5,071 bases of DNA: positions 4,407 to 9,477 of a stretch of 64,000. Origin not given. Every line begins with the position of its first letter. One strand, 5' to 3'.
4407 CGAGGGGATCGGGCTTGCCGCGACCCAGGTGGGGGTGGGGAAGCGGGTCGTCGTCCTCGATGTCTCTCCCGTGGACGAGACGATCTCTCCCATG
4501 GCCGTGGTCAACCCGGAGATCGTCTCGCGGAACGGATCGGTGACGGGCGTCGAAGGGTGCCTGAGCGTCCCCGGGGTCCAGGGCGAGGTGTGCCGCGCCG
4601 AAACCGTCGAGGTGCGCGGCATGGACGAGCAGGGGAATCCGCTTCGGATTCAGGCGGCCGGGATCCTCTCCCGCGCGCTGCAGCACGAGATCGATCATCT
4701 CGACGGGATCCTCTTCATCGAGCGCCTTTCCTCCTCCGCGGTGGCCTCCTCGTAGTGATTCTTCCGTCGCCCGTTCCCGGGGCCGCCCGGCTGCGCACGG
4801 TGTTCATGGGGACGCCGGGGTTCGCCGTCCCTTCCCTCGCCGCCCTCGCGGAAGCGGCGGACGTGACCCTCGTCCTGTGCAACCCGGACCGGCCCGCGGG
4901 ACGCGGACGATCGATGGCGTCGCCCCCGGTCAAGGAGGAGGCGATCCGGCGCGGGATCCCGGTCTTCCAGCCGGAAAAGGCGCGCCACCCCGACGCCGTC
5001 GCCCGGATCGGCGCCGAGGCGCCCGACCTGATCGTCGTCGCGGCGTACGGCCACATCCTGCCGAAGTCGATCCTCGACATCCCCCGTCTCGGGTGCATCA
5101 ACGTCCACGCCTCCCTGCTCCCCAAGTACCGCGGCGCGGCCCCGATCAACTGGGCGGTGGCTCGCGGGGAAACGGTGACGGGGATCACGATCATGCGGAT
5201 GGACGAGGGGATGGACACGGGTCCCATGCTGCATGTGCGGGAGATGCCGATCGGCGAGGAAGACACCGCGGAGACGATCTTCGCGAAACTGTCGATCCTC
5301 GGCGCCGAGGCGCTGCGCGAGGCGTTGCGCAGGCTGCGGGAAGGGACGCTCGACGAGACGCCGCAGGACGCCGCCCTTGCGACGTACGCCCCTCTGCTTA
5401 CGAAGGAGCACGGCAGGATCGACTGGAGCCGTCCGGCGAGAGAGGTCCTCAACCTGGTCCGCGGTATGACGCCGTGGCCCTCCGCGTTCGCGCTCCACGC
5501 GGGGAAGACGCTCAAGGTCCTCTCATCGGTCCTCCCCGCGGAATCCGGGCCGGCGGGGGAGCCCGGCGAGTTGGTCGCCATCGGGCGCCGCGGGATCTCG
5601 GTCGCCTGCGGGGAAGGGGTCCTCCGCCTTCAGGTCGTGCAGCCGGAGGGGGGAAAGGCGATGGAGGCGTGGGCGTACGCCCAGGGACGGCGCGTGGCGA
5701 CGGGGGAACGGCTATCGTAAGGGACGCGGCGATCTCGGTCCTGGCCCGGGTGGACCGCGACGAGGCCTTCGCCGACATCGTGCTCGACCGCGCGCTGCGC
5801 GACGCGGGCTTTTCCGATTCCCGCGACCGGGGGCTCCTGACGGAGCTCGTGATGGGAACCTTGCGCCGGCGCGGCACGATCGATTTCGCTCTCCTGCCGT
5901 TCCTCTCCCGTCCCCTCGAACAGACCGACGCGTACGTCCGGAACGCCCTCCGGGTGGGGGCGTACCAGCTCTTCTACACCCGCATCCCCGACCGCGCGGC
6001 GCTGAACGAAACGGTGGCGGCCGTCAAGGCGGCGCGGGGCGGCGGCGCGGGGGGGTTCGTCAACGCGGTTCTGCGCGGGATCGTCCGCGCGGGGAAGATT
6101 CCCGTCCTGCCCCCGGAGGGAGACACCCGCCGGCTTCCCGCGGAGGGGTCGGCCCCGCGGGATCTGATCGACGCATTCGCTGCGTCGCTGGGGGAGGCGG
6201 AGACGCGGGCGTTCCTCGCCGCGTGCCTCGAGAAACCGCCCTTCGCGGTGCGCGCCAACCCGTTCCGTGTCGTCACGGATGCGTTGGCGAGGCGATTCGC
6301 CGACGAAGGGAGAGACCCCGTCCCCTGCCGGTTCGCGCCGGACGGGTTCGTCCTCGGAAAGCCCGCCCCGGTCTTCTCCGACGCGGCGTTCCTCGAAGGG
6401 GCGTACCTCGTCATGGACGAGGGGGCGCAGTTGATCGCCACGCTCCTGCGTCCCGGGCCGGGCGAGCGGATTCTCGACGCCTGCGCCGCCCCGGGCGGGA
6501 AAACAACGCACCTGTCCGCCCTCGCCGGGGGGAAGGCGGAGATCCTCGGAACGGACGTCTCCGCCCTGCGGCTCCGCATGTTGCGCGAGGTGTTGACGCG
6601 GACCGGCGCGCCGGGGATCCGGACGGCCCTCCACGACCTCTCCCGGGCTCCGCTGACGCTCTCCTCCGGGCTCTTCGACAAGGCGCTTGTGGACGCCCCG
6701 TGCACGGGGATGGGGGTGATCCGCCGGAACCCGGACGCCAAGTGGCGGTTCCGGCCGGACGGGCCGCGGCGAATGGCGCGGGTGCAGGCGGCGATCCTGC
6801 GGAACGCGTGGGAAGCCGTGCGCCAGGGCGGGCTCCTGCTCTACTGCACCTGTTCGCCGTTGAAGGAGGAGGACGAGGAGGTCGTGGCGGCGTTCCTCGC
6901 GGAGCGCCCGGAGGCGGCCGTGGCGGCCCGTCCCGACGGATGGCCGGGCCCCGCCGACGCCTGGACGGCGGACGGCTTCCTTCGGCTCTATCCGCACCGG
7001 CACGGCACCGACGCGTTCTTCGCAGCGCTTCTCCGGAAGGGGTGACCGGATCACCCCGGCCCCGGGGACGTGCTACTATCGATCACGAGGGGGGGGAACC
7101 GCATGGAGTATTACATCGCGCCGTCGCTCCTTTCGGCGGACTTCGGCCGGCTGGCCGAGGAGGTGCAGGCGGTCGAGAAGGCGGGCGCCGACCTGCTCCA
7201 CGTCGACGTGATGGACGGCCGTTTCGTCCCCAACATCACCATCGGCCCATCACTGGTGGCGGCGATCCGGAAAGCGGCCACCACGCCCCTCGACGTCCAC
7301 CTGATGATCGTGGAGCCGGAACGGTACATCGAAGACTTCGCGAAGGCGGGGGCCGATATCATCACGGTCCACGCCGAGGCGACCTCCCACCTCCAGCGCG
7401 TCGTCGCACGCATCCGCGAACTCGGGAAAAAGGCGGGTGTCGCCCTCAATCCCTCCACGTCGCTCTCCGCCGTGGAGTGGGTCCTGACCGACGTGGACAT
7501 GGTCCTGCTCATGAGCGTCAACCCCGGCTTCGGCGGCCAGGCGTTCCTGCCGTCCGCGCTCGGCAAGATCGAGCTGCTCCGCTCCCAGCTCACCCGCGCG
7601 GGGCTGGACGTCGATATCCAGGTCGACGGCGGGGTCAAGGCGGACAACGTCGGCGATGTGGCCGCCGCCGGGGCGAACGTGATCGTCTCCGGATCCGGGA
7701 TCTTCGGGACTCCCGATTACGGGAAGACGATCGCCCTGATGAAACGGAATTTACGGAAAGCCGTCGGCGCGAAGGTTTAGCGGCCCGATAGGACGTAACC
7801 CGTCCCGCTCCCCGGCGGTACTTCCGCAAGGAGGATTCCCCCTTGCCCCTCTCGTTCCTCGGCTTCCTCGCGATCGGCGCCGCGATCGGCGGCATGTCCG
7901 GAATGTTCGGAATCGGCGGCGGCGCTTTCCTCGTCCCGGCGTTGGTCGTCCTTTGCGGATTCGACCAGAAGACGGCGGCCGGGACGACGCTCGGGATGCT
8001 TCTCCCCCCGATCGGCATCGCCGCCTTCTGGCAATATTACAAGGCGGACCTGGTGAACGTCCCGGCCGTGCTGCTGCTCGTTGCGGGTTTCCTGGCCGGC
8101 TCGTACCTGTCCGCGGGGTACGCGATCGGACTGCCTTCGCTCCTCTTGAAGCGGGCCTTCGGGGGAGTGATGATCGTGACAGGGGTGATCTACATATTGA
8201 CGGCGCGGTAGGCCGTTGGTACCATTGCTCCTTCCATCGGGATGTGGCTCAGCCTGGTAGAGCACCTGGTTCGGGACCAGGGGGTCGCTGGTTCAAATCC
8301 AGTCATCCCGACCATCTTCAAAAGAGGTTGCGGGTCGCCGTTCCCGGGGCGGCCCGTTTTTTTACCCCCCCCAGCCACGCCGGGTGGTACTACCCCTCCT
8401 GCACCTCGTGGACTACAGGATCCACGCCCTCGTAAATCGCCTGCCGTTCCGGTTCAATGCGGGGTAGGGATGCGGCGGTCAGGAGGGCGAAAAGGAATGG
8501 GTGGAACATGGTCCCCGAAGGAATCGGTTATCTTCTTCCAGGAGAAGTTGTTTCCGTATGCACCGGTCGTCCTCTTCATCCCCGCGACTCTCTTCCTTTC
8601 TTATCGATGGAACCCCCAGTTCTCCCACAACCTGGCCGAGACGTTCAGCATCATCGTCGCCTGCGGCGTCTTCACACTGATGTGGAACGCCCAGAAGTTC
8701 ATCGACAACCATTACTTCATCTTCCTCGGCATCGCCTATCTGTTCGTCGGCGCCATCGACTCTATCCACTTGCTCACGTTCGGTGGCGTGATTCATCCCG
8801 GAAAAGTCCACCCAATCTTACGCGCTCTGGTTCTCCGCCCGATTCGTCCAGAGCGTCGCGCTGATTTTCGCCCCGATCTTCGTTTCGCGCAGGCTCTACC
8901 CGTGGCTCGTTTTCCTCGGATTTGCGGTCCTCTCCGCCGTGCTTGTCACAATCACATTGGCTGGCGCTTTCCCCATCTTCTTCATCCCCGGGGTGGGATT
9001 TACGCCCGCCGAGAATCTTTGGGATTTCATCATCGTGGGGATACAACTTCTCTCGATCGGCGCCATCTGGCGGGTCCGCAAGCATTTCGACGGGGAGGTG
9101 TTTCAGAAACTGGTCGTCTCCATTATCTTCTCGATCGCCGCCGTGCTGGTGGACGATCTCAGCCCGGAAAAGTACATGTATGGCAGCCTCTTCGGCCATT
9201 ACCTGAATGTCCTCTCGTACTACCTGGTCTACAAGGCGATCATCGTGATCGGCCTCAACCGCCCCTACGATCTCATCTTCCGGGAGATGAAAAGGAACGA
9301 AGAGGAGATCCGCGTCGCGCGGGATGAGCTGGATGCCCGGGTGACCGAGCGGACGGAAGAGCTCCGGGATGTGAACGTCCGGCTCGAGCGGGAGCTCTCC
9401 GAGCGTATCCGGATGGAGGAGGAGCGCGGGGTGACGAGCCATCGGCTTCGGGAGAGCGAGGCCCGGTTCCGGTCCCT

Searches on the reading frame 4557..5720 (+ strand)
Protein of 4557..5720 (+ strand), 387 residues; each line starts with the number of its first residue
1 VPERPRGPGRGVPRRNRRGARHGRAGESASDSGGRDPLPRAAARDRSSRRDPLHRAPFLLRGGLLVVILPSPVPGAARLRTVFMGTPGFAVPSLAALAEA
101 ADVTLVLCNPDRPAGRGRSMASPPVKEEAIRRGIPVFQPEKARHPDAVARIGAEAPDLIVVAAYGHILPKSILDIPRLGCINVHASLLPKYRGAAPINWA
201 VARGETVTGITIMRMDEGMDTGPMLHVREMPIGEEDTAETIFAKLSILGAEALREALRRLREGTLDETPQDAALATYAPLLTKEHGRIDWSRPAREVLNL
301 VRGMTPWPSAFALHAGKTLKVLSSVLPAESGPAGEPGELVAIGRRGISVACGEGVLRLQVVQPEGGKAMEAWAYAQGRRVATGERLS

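Call 7: search_protein_families(library=pfam, proteins=[window:4557-5720:+], max_evalue=0.01)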
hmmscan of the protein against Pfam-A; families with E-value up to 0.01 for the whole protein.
window:4557-5720:+ (387 aa): 2 families
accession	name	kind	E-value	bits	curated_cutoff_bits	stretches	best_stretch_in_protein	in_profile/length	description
PF00551.24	Formyl_trans_N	-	1.7e-43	148.9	26.1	1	100-256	27-180/181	Formyl transferase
PF02911.23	Formyl_trans_C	-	7.4e-28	97.1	21.1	1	281-378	2-99/100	Formyl transferase, C-terminal domain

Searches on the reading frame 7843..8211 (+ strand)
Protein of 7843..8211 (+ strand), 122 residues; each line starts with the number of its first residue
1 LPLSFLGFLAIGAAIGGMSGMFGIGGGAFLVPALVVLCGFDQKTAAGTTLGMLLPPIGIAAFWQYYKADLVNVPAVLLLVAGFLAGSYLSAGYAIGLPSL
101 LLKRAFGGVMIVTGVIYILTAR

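Call 7: search_protein_families(library=pfam, proteins=[window:7843-8211:+], max_evalue=0.01)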
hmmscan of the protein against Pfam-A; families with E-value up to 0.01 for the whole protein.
window:7843-8211:+ (122 aa): 1 family
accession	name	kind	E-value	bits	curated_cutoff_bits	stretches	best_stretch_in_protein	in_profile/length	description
PF01925.25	TauE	-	2.3e-17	63.9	32.6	1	6-115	127-235/237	Sulfite exporter TauE/SafE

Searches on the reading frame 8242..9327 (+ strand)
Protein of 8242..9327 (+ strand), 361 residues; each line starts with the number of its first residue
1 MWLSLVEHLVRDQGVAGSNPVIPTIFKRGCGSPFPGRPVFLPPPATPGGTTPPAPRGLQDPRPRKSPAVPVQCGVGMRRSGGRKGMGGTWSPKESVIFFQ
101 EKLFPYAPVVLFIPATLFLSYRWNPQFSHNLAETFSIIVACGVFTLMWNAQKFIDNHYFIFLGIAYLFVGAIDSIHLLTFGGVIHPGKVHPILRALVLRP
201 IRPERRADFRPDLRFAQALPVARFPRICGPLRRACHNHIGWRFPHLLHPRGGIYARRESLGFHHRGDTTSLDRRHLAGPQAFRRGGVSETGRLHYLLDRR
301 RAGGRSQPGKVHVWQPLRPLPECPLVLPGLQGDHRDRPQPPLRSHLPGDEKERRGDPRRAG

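Call 5: search_protein_families(library=pfam, proteins=[window:8242-9327:+], max_evalue=0.01)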
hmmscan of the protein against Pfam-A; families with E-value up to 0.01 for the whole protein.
window:8242-9327:+ (361 aa): 1 family
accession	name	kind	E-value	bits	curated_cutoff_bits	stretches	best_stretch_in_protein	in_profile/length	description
PF17159.10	MASE3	-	4.7e-18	66.1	31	1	126-183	7-64/226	Membrane-associated sensor domain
